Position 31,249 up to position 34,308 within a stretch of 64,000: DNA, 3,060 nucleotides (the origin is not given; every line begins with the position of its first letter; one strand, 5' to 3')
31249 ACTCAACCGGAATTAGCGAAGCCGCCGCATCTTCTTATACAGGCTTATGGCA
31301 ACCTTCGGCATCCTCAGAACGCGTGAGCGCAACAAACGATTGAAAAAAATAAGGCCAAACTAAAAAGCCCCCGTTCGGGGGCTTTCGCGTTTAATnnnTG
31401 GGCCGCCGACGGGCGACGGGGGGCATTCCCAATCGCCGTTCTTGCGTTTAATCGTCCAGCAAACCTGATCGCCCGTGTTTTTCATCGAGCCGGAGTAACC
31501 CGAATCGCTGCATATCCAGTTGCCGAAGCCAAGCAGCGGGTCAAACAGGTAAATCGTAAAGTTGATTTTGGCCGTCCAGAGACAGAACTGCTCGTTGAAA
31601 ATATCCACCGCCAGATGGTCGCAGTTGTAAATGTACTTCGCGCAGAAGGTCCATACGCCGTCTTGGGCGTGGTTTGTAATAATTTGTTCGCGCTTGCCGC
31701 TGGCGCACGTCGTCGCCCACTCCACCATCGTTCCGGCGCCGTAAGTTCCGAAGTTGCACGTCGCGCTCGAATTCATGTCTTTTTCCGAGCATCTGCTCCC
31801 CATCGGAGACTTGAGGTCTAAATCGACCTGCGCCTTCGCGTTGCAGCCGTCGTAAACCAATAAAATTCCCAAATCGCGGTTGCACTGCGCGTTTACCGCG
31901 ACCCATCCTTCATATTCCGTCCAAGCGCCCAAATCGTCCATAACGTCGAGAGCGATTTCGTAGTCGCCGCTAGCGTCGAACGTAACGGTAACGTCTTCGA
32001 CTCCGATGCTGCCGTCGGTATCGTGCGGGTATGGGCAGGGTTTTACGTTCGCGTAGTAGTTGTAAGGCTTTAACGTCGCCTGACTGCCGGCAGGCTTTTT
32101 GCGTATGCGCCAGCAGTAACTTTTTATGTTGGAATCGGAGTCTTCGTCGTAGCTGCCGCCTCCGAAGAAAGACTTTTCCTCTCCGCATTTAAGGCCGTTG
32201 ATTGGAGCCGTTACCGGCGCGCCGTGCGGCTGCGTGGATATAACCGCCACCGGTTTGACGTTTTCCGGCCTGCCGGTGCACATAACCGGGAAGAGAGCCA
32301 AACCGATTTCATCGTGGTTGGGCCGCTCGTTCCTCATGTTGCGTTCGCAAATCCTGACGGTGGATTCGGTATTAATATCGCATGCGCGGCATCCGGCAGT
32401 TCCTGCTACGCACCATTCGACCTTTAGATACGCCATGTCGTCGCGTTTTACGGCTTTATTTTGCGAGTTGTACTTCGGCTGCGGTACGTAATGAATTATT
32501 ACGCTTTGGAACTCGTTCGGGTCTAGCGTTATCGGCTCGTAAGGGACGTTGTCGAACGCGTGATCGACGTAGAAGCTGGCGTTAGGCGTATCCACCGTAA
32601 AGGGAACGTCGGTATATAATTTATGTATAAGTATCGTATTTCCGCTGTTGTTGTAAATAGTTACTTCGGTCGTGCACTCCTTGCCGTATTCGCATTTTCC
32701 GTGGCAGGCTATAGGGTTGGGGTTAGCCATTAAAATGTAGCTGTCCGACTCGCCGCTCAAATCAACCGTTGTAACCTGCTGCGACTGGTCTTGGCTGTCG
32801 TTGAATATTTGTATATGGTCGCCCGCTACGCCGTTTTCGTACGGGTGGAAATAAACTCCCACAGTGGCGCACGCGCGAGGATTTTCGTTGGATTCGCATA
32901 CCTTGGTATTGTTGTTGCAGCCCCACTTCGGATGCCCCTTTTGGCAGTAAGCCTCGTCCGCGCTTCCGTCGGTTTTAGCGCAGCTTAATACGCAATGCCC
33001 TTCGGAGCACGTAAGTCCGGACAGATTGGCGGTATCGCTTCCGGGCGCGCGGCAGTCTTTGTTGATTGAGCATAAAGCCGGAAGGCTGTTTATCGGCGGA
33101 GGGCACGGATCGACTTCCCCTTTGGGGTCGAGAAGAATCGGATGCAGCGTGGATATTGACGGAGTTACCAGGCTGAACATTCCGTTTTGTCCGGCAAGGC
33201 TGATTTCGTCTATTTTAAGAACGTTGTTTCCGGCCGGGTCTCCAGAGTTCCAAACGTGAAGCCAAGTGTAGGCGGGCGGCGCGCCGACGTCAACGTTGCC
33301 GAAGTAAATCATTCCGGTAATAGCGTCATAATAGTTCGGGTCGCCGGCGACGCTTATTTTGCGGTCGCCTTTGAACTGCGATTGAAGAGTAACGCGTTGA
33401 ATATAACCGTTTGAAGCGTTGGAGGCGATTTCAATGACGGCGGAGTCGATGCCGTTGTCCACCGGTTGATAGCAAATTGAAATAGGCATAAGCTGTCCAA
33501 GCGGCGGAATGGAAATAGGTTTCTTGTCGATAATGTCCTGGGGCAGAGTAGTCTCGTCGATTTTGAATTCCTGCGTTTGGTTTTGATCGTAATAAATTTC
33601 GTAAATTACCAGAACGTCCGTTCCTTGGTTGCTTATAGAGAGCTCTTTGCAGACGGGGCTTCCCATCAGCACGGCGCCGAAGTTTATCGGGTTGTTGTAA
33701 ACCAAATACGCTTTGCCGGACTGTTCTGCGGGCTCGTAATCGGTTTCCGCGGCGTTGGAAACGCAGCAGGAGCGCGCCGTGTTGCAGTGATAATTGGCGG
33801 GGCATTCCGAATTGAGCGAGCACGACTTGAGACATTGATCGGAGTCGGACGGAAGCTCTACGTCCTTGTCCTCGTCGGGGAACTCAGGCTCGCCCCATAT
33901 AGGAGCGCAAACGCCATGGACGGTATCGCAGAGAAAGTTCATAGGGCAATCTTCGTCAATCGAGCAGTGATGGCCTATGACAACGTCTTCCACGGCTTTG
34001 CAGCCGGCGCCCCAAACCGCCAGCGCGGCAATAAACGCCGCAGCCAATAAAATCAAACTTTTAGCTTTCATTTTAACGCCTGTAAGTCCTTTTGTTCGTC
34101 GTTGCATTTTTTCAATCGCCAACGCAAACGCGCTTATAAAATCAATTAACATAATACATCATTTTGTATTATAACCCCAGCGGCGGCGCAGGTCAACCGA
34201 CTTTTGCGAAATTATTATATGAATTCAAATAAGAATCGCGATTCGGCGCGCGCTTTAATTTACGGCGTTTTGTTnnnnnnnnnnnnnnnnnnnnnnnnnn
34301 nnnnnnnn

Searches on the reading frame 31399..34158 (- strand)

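Call 44: search_protein_families(library=pfam, proteins=[window:31399-34158:-], max_evalue=0.00001)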
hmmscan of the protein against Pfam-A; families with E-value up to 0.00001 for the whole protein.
window:31399-34158:- (920 aa): 1 family
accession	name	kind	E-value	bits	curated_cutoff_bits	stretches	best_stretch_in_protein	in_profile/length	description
PF22073.2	Cep192_D4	-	7.8e-09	36.2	35.5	0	157-258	10-107/112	Cep192 domain 4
